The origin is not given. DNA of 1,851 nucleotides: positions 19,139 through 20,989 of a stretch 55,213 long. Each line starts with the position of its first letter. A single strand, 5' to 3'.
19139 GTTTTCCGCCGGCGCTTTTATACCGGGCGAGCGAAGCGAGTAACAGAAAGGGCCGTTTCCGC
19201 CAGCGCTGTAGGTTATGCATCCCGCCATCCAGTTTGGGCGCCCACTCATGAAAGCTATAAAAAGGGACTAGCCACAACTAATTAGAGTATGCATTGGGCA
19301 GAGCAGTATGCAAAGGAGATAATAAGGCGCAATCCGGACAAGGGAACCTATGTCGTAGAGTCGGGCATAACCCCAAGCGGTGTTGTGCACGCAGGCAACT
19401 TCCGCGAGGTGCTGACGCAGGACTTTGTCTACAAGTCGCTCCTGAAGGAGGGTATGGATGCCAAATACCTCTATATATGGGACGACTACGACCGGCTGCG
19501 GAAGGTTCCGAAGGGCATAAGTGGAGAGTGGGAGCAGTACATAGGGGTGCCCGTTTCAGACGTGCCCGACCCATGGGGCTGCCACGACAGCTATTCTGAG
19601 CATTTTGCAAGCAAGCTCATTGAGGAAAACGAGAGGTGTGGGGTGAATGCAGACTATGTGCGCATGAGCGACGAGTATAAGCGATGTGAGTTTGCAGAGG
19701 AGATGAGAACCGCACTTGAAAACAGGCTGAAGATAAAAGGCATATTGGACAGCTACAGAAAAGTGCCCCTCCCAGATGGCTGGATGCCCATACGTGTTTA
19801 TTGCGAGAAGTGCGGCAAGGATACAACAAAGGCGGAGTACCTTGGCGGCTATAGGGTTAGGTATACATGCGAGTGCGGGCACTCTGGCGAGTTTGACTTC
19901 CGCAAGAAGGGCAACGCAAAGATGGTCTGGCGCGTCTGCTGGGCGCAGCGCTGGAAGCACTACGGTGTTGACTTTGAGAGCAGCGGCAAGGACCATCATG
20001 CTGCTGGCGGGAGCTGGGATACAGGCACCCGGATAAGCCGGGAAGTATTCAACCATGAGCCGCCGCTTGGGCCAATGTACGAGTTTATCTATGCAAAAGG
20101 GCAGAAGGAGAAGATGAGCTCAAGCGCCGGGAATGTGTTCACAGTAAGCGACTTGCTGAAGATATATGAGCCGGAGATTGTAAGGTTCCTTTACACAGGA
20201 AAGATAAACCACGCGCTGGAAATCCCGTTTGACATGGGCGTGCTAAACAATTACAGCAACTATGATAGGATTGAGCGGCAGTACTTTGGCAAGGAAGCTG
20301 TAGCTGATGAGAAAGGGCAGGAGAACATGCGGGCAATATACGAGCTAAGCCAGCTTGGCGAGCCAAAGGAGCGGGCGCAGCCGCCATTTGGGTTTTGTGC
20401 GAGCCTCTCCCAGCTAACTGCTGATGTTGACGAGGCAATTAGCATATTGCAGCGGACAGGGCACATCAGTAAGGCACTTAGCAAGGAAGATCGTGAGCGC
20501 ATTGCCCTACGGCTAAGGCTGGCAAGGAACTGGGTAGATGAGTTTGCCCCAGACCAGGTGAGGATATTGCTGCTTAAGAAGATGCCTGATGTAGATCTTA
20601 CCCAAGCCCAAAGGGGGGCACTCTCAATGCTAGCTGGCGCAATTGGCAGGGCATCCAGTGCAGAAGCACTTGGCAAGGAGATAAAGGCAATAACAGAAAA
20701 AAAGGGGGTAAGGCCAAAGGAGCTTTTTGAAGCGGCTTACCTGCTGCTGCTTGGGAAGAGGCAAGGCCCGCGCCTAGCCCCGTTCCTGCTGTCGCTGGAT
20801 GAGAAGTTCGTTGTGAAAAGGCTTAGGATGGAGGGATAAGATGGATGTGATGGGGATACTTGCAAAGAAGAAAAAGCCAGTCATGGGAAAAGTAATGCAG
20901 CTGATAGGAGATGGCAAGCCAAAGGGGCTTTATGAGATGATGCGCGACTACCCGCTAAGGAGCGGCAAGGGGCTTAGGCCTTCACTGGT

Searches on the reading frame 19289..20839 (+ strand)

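Call 5: search_protein_families(library=pfam, proteins=[window:19289-20839:+], max_evalue=0.01)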
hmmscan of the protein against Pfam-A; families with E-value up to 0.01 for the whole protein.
window:19289-20839:+ (516 aa): 4 families
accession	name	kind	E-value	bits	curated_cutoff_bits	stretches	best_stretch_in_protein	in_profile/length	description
PF01921.24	tRNA-synt_1f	-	2.7e-116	388.9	27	1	1-355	1-358/360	tRNA synthetases class I (K)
PF01406.26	tRNA-synt_1e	-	3e-07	30.6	27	1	272-310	250-289/301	tRNA synthetases class I (C) catalytic domain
PF09334.17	tRNA-synt_1g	-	0.0009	18.5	20.1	1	269-326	321-378/391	tRNA synthetases class I (M)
PF19269.4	Anticodon_2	-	0.00092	20.1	23.6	1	444-513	67-138/141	Anticodon binding domain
